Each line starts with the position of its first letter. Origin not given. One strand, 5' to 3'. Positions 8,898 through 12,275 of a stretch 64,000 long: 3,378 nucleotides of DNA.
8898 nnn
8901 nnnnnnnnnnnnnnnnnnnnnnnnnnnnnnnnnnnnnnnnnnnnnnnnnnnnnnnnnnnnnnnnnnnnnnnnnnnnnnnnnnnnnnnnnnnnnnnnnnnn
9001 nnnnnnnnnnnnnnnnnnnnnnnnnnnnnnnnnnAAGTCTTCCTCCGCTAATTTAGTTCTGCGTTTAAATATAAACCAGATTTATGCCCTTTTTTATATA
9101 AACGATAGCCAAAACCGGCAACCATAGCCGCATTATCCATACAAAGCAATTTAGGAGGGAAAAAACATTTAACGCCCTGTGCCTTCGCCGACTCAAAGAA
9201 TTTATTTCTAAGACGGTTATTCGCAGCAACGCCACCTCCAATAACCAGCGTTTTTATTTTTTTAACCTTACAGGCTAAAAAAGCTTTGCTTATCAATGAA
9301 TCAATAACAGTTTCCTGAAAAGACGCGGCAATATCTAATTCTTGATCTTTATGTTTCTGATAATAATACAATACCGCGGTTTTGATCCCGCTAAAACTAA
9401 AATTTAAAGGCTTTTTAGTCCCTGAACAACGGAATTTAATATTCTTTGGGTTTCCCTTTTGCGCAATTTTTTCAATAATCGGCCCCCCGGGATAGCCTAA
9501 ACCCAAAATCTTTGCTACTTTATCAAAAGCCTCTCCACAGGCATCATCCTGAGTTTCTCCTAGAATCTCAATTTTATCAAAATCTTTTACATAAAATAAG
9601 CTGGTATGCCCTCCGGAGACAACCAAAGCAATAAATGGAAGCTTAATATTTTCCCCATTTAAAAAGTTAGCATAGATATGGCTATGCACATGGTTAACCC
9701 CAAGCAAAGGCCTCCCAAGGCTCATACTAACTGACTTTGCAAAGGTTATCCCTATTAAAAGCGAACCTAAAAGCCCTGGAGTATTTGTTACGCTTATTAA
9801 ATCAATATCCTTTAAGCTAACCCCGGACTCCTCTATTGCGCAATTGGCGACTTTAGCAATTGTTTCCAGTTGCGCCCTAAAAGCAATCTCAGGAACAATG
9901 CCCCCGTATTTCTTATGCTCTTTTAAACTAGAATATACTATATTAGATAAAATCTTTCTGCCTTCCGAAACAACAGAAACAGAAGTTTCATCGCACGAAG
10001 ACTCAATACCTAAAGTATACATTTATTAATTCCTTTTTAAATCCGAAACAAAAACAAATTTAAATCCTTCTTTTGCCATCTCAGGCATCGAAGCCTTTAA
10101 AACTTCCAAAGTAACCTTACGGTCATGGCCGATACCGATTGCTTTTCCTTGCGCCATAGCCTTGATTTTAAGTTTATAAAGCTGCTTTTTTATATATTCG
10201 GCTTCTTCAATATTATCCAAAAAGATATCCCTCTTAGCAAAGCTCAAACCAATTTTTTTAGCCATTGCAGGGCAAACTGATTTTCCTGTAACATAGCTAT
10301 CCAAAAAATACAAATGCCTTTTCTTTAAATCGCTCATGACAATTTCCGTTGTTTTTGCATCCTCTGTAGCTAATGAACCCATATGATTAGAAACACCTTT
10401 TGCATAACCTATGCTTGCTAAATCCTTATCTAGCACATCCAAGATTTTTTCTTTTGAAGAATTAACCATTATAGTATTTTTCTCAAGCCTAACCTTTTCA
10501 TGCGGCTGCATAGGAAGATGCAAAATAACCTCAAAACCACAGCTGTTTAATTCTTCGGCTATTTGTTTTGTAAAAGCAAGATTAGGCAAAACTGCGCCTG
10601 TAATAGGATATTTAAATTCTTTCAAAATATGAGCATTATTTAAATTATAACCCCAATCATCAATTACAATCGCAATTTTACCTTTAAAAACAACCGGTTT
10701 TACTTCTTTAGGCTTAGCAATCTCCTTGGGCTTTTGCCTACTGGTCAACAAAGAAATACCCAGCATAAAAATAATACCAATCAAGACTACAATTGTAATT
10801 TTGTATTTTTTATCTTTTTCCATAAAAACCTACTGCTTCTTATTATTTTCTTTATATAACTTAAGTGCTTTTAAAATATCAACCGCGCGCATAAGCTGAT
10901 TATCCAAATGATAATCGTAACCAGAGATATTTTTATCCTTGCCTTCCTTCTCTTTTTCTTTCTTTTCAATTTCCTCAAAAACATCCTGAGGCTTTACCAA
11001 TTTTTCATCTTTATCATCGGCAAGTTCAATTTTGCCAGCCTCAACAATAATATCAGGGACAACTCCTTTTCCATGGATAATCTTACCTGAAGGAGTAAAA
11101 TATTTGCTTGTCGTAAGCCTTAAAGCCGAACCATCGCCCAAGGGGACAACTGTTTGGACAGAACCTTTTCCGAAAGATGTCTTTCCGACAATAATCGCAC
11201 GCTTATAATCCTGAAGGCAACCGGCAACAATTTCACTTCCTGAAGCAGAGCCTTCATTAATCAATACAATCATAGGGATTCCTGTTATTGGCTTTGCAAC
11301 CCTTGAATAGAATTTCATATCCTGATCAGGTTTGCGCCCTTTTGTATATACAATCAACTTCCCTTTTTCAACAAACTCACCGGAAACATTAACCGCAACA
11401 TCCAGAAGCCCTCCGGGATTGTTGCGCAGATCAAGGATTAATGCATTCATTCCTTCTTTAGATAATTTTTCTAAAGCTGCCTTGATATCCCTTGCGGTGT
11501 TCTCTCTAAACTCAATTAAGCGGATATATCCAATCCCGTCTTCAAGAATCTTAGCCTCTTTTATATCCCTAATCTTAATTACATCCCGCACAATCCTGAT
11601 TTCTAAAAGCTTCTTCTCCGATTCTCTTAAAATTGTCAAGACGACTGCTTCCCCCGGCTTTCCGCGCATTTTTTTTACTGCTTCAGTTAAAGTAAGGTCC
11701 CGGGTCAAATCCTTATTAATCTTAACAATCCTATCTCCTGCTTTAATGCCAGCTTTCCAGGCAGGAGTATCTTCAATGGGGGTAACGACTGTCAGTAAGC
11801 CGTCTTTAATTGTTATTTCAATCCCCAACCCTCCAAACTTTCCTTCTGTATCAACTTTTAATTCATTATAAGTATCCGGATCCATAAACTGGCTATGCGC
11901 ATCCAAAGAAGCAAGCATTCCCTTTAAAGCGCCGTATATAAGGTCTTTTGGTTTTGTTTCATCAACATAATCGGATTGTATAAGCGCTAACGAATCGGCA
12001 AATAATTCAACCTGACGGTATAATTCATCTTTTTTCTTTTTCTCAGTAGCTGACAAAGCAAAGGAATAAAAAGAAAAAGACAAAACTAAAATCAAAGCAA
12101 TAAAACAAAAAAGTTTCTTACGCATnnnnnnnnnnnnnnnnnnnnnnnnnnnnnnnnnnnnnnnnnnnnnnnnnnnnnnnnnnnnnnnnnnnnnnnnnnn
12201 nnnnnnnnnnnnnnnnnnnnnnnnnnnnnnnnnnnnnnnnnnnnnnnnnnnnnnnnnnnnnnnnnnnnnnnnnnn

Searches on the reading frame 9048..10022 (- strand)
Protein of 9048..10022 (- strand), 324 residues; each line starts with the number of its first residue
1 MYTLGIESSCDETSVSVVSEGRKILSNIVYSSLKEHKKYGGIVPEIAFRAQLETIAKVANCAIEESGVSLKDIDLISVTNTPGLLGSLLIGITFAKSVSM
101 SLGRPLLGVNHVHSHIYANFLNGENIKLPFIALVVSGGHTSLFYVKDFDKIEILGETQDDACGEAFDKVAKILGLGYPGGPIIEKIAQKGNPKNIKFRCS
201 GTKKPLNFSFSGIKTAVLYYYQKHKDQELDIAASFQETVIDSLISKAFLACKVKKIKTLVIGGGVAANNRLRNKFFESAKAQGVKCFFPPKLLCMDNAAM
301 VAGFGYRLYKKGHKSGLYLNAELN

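Call 8: search_protein_families(library=pfam, proteins=[window:9048-10022:-])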
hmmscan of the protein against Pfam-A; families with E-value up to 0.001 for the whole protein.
window:9048-10022:- (324 aa): 3 families
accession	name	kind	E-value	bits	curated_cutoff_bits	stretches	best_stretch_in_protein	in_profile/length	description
PF00814.31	TsaD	-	1.6e-87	294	24.8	1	23-302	1-263/264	tRNA N6-adenosine threonylcarbamoyltransferase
PF22521.2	HypF_C_2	-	1.7e-09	38.3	27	1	162-297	96-235/241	Carbamoyltransferase, Kae1-like Domain, second subdomain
PF02543.21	Carbam_trans_N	-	7.4e-07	29.4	24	1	222-281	267-326/346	Carbamoyltransferase N-terminus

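Call 28: search_protein_families(library=pfam, proteins=[L081:4042-5955:+, L081:5958-6458:+, L081:6482-7792:+, L081:7811-9988:+, L051:6164-9991:+, L059:8862-10019:+, L081:2421-3284:+, L081:15828-16244:+, L066:8865-10019:+])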
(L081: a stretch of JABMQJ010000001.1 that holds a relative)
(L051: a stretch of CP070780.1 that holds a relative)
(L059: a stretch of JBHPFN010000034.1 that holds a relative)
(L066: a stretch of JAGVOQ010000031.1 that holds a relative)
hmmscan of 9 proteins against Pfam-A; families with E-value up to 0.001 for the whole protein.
L081:4042-5955:+ (637 aa): 1 family
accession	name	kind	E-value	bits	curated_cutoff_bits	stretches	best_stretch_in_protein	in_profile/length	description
PF03063.25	Prismane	-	5.1e-170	566.9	27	1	41-604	1-512/513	Prismane/CO dehydrogenase family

L081:5958-6458:+ (166 aa): 9 families
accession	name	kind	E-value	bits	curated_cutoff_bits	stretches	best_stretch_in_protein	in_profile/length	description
PF13247.11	Fer4_11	-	6.1e-18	65.3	26.2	1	66-152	7-98/100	4Fe-4S dicluster domain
PF12838.12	Fer4_7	-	1.1e-10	42.2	27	2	68-116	1-52/52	4Fe-4S dicluster domain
PF13187.11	Fer4_9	-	1.1e-09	38.5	27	2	101-148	1-51/52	4Fe-4S dicluster domain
PF12837.12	Fer4_6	-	6.6e-09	35.7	25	1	98-117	5-24/24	4Fe-4S binding domain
PF00037.32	Fer4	-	3.1e-08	33.5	21.1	1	98-117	4-23/24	4Fe-4S binding domain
PF14697.11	Fer4_21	-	1.6e-06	28.6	35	2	68-116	7-56/59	4Fe-4S dicluster domain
PF13484.11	Fer4_16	-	3.8e-06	28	30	0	101-123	1-22/66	4Fe-4S double cluster binding domain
PF13237.11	Fer4_10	-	1.6e-05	25.2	25.5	0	68-113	8-53/53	4Fe-4S dicluster domain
PF25160.1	LdpA_Fe-S-bd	-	0.00067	19.8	27.6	1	74-118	6-44/49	LdpA Fe-S cluster-binding domain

L081:6482-7792:+ (436 aa): 9 families
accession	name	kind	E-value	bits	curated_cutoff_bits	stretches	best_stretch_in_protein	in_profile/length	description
PF07992.20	Pyr_redox_2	-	2e-65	221.6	26.1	1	9-305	2-291/291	Pyridine nucleotide-disulphide oxidoreductase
PF00070.33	Pyr_redox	-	1.2e-16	61.4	22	1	151-228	2-80/82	Pyridine nucleotide-disulphide oxidoreductase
PF18267.7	Rubredoxin_C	-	2.3e-14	53.5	25.9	1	326-392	3-70/70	Rubredoxin NAD+ reductase C-terminal domain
PF13738.12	Pyr_redox_3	-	2.5e-06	27.4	30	0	75-262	94-286/305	Pyridine nucleotide-disulphide oxidoreductase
PF13450.12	NAD_binding_8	-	5.4e-06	27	21.9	0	12-38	1-25/68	NAD(P)-binding Rossmann-like domain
PF03486.20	HI0933_like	-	6.6e-06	26.2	50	0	9-35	2-28/244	HI0933-like protein Rossmann domain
PF01266.30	DAO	-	2.9e-05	24.2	27.9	0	151-201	2-52/353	FAD dependent oxidoreductase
PF00890.30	FAD_binding_2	-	4.2e-05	23.4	20.4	0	151-185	2-36/414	FAD binding domain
PF02254.24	TrkA_N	-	0.00013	22.7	23.8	0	151-200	1-50/116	TrkA-N domain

L081:7811-9988:+ (725 aa): 3 families
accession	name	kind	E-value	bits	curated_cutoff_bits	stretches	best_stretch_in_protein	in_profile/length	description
PF19436.4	ACS_CODH_B_C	-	3.8e-120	400.4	25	1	482-725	1-245/245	ACS/CODH beta subunit C-terminal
PF03598.20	CdhC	-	4.1e-64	215.6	24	1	317-471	1-155/155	CO dehydrogenase/acetyl-CoA synthase complex beta subunit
PF18537.6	CODH_A_N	-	1.2e-25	89.7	32.2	1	21-110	1-83/83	Carbon monoxide dehydrogenase subunit alpha N-terminal domain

L051:6164-9991:+ (1275 aa): 6 families
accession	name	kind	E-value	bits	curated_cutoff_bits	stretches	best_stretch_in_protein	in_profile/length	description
PF19436.4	ACS_CODH_B_C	-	3.1e-118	394.1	25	2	1055-1275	24-245/245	ACS/CODH beta subunit C-terminal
PF03598.20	CdhC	-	6.2e-65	218.3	24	1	317-471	1-155/155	CO dehydrogenase/acetyl-CoA synthase complex beta subunit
PF18537.6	CODH_A_N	-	3e-26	91.7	32.2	1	21-110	1-83/83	Carbon monoxide dehydrogenase subunit alpha N-terminal domain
PF14528.11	LAGLIDADG_3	-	1.8e-21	76.6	22.5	2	728-789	2-60/82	LAGLIDADG-like domain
PF14890.11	Intein_splicing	-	2.2e-18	67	35.8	1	513-1055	1-155/155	Intein splicing domain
PF05204.19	Hom_end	-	1.9e-06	28.4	21.1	0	731-778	16-61/110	Homing endonuclease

L059:8862-10019:+ (385 aa): 1 family
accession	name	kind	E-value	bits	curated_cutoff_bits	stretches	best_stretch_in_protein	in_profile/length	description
PF01969.22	Ni_insertion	-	5.8e-108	361.8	22.1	1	4-370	1-375/375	Nickel insertion protein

L081:2421-3284:+ (287 aa): 2 families
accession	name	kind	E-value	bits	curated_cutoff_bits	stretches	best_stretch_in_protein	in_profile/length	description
PF02882.25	THF_DHG_CYH_C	-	3.1e-62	209.1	27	1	124-284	1-159/160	Tetrahydrofolate dehydrogenase/cyclohydrolase, NAD(P)-binding domain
PF00763.28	THF_DHG_CYH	-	1.7e-35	122.2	32.8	1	6-121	1-115/115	Tetrahydrofolate dehydrogenase/cyclohydrolase, catalytic domain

L081:15828-16244:+ (138 aa): 1 family
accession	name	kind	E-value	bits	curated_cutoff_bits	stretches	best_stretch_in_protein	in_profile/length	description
PF01894.22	UPF0047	-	3.5e-35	121.1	27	1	19-135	1-117/117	Uncharacterised protein family UPF0047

L066:8865-10019:+ (384 aa): 1 family
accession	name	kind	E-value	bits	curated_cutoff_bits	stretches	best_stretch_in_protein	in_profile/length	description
PF01969.22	Ni_insertion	-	1.9e-100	337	22.1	1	4-368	1-374/375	Nickel insertion protein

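Call 50: search_protein_families(library=pfam, proteins=[L027:922-1485:+, L027:1500-2531:+, L027:2528-3319:+, L027:3313-3969:+, L027:10187-11368:+, L027:11308-12189:+, L027:12194-13462:+, L027:13504-14541:+, L053:9315-9932:+, L053:8071-8910:+])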
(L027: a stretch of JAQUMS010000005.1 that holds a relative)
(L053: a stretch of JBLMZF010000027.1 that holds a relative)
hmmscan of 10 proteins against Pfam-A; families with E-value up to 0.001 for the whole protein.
L027:922-1485:+ (187 aa): 2 families
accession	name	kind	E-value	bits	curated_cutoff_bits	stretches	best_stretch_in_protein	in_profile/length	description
PF00117.34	GATase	-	3e-62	210.1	22.8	1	3-185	1-187/190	Glutamine amidotransferase class-I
PF07722.19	Peptidase_C26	-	4.6e-10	40.1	20.5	1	67-170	100-219/219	Peptidase C26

L027:1500-2531:+ (343 aa): 2 families
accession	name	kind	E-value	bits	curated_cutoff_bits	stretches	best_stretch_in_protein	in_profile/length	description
PF00591.27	Glycos_transf_3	-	1.2e-90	304.1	27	1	74-324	2-252/253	Glycosyl transferase family, a/b domain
PF02885.22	Glycos_trans_3N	-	8.3e-16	58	26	1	3-64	1-62/63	Glycosyl transferase family, helical bundle domain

L027:2528-3319:+ (263 aa): 2 families
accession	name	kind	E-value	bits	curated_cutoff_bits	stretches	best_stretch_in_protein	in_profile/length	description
PF00218.27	IGPS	-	2.1e-80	270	27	1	7-259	1-253/254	Indole-3-glycerol phosphate synthase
PF05690.20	ThiG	-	0.00022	21.1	23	0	216-253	176-213/247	Thiazole biosynthesis protein ThiG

L027:3313-3969:+ (218 aa): 1 family
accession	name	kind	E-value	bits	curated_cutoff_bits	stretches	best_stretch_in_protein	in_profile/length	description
PF00697.28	PRAI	-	1.6e-41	142.6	22.7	1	4-193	1-184/193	N-(5'phosphoribosyl)anthranilate (PRA) isomerase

L027:10187-11368:+ (393 aa): 1 family
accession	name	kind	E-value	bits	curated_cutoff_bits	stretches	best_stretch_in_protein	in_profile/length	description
PF00291.31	PALP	-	8.3e-48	163.7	35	1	53-378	4-295/295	Pyridoxal-phosphate dependent enzyme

L027:11308-12189:+ (293 aa): 1 family
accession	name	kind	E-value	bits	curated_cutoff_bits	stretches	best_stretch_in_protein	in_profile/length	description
PF00290.26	Trp_syntA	-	1.8e-88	296.3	27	1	40-278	1-240/259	Tryptophan synthase alpha chain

L027:12194-13462:+ (422 aa): 2 families
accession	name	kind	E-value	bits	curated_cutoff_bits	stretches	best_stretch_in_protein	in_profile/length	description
PF00675.25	Peptidase_M16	-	3.4e-38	131.3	22.3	1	12-159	1-148/149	Insulinase (Peptidase family M16)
PF05193.26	Peptidase_M16_C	-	4.2e-38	131.5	23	1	165-339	1-179/181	Peptidase M16 inactive domain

L027:13504-14541:+ (345 aa): 2 families
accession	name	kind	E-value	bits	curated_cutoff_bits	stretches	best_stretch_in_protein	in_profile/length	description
PF01595.25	CNNM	-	1.4e-46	158.9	28.4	1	10-189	2-181/181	Cyclin M transmembrane N-terminal domain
PF00571.33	CBS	-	6.9e-17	62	24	2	274-323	7-56/57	CBS domain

L053:9315-9932:+ (205 aa): 1 family
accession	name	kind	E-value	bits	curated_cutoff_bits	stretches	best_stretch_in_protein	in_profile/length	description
PF00697.28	PRAI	-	8.3e-45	153.3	22.7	1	4-200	1-192/193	N-(5'phosphoribosyl)anthranilate (PRA) isomerase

L053:8071-8910:+ (279 aa): 1 family
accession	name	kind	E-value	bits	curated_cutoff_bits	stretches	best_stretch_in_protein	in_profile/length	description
PF00218.27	IGPS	-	7.5e-72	242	27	1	6-275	1-253/254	Indole-3-glycerol phosphate synthase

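Call 73: search_protein_families(library=pfam, proteins=[L106:5087-5884:+, L106:5947-8481:+, L106:8478-9899:+, L106:9877-10482:+, L106:10572-11828:+, L106:12195-13253:+, L106:13246-14055:+, L106:14024-15070:+, L053:6472-7047:+, L053:6936-8054:+])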
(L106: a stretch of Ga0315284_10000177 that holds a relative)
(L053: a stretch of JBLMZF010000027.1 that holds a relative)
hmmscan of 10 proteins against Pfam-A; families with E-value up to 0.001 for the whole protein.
L106:5087-5884:+ (265 aa): 14 families
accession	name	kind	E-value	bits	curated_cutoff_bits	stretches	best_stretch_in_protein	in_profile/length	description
PF07719.23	TPR_2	-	2.7e-16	58.7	27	1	51-82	2-33/34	Tetratricopeptide repeat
PF13181.12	TPR_8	-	7.8e-14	51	25.7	2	55-82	6-33/34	Tetratricopeptide repeat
PF00515.34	TPR_1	-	9.5e-13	47.8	27.8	2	54-82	5-33/34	Tetratricopeptide repeat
PF13431.12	TPR_17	-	4.6e-11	42.5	24.4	2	106-137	1-32/34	Tetratricopeptide repeat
PF14559.12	TPR_19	-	3.4e-10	40.5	25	2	62-102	3-43/68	Tetratricopeptide repeat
PF13424.12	TPR_12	-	2e-09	37.9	30.1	1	50-114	3-75/77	Tetratricopeptide repeat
PF13414.12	TPR_11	-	1.6e-08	34.5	26.8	1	62-97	6-41/42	TPR repeat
PF13428.12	TPR_14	-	4.8e-08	33.4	23.5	0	53-92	4-43/44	Tetratricopeptide repeat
PF13176.12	TPR_7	-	8.3e-08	32.2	27.9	0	120-143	1-24/36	Tetratricopeptide repeat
PF10373.15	EST1_DNA_bind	-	3.5e-07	30.5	22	1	69-127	1-59/282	Est1 DNA/RNA binding domain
PF13374.12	TPR_10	-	6e-07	29.7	27.5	0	119-143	3-27/42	Tetratricopeptide repeat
PF23914.1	TPR_CcmH_CycH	-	8.8e-07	29.3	42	1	60-153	60-156/158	Cytochrome c-type biogenesis protein H TPR domain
PF13432.12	TPR_16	-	2.9e-05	24.9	32.7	0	55-116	2-63/65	Tetratricopeptide repeat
PF07219.19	HemY_N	-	0.00042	20.8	31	0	205-245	51-91/107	HemY protein N-terminus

L106:5947-8481:+ (844 aa): 5 families
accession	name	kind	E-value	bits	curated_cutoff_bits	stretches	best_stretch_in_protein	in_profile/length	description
PF00476.26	DNA_pol_A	-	1.5e-160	534.7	34.3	1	464-839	3-381/381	DNA polymerase family A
PF02739.22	5_3_exonuc_N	-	6.2e-58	195.6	34.3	1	6-169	2-164/164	5'-3' exonuclease, N-terminal resolvase-like domain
PF01367.25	5_3_exonuc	-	2.9e-33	114.7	40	1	170-265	1-96/97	5'-3' exonuclease, C-terminal SAM fold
PF22619.2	DNA_polI_exo1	-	2.6e-12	47.2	27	1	336-400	38-100/140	DNA polymerase I, ribonuclease H-like domain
PF01612.26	DNA_pol_A_exo1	-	0.00026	21.3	23.6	1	339-402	67-129/173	3'-5' exonuclease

L106:8478-9899:+ (473 aa): 5 families
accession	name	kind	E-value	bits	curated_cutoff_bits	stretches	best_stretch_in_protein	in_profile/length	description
PF08323.17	Glyco_transf_5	-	1.7e-85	287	22.7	1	2-239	1-238/239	Starch synthase catalytic domain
PF00534.26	Glycos_transf_1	-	1e-16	61.4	26.4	1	289-434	8-157/172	Glycosyl transferases group 1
PF13692.12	Glyco_trans_1_4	-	3.6e-15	56.9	27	1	298-433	3-140/142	Glycosyl transferases group 1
PF13439.12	Glyco_transf_4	-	2.6e-07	31.3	28.5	1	116-188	61-125/170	Glycosyltransferase Family 4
PF20706.3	GT4-conflict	-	5.6e-05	22.7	26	1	293-449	194-354/385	Family 4 Glycosyltransferase in conflict systems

L106:9877-10482:+ (201 aa): 4 families
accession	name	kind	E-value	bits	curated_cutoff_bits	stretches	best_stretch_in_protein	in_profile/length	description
PF01121.26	CoaE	-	1.7e-54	184.7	27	1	10-186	1-178/180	Dephospho-CoA kinase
PF13401.12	AAA_22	-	3.2e-05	24.7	27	1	11-85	7-65/130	AAA domain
PF13671.12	AAA_33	-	0.00025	21.8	27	0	14-124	4-82/143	AAA domain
PF13238.12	AAA_18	-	0.00038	21.4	29.4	1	12-78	1-57/128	AAA domain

L106:10572-11828:+ (418 aa): 5 families
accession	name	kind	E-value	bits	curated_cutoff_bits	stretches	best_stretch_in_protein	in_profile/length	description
PF07497.18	Rho_RNA_bind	-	2.7e-34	117.2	27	1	55-128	2-73/73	Rho termination factor, RNA-binding domain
PF00006.31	ATP-synt_ab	-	2.5e-27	96.3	29.5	1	159-363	2-211/213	ATP synthase alpha/beta family, nucleotide-binding domain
PF07498.18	Rho_N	-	8.6e-16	58.1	24.9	1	9-50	2-43/43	Rho termination factor, N-terminal domain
PF22707.2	S1CSD-TOTE-2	-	9.1e-05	22.8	27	1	55-102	4-40/60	S1/CSD-like domain 2 of the TOTE conflict systems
PF05729.18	NACHT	-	0.00069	19.9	26.7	0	182-276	11-99/167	NACHT domain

L106:12195-13253:+ (352 aa): 2 families
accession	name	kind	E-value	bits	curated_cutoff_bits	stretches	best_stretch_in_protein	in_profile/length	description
PF03462.23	PCRF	-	6e-67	225.7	24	1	8-202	1-194/194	PCRF domain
PF00472.26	RF-1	-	6e-43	145.9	35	1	210-319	2-116/116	RF-1 domain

L106:13246-14055:+ (269 aa): 16 families
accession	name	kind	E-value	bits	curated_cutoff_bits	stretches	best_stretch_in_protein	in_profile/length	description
PF05175.20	MTS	-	6.9e-18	65.3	23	1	80-174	17-108/170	Methyltransferase small domain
PF13847.12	Methyltransf_31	-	4.4e-12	46.4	27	1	94-243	3-127/145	Methyltransferase domain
PF06325.19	PrmA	-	7e-11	42.6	22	1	95-171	162-233/296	Ribosomal protein L11 methyltransferase (PrmA)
PF13649.12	Methyltransf_25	-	8.1e-11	42.9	27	1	98-182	1-84/97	Methyltransferase domain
PF17827.6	PrmC_N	-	1.6e-10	41.8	23.4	1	3-53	21-71/71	PrmC N-terminal domain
PF08242.18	Methyltransf_12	-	4e-07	31.1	30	1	99-170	1-71/98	Methyltransferase domain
PF08241.18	Methyltransf_11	-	6.1e-07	30.4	21.2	1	99-171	1-67/95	Methyltransferase domain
PF02384.22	N6_Mtase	-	6.6e-06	26.1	20.4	1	68-240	28-199/311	N-6 DNA Methylase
PF01170.24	UPF0020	-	8.4e-06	26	22.3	1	119-174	77-131/197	RMKL-like, methyltransferase domain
PF12847.13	Methyltransf_18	-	4.3e-05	24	27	1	96-159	16-79/151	Methyltransferase domain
PF10294.15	Methyltransf_16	-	6.2e-05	23.2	21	1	91-156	43-109/174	Lysine methyltransferase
PF02005.22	TRM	-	0.00019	21.2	27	1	67-152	19-108/376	N2,N2-dimethylguanosine tRNA methyltransferase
PF09445.16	Methyltransf_15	-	0.00041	20.4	22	1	98-173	4-80/165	RNA cap guanine-N2 methyltransferase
PF05971.18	Methyltransf_10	-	0.00062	19.6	23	0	93-174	100-187/299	RNA methyltransferase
PF02475.24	TRM5-TYW2_MTfase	-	0.00063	20.2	28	0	98-154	40-96/164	TRM5/TYW2 methyltransferase domain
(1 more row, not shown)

L106:14024-15070:+ (349 aa): 1 family
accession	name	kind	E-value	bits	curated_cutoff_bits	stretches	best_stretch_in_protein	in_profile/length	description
PF00275.25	EPSP_synthase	-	1.2e-85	288.2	22.8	1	15-349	2-348/417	EPSP synthase (3-phosphoshikimate 1-carboxyvinyltransferase)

L053:6472-7047:+ (191 aa): 2 families
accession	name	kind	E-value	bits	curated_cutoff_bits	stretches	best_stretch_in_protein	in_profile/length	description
PF00117.34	GATase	-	4.1e-62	209.7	22.8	1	3-185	1-187/190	Glutamine amidotransferase class-I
PF07722.19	Peptidase_C26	-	4.7e-08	33.5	20.5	1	72-170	105-219/219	Peptidase C26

L053:6936-8054:+ (372 aa): 2 families
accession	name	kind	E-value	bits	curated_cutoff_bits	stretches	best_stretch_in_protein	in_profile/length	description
PF00591.27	Glycos_transf_3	-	5.3e-90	301.9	27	1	110-360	3-253/253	Glycosyl transferase family, a/b domain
PF02885.22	Glycos_trans_3N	-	1.2e-18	67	26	1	40-101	2-63/63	Glycosyl transferase family, helical bundle domain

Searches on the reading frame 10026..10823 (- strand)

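Call 8: search_protein_families(library=pfam, proteins=[window:10026-10823:-])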
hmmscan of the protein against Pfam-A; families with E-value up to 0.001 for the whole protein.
window:10026-10823:- (265 aa): 1 family
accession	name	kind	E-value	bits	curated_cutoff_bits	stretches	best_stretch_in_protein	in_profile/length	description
PF04748.18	Polysacc_deac_2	-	1.4e-68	230.6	27.5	1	52-262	1-211/212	Divergent polysaccharide deacetylase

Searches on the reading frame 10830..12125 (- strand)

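Call 8: search_protein_families(library=pfam, proteins=[window:10830-12125:-])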
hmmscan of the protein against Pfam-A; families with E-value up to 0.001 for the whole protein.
window:10830-12125:- (431 aa): 5 families
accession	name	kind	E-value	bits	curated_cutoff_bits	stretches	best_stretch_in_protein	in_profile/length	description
PF03572.23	Peptidase_S41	-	6.8e-56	188.8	24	1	198-361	2-165/165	Peptidase family S41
PF13180.12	PDZ_2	-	3.4e-12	46.9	27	1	98-177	1-79/80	PDZ domain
PF17820.7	PDZ_6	-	7.8e-12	45.2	27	1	113-167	2-54/54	PDZ domain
PF00595.29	PDZ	-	1.1e-08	35.7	23.2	1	93-165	6-80/81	PDZ domain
PF22694.1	CtpB_N-like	-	9.7e-08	32.8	27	1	28-85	28-85/85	Activating protease CtpB N-terminal domain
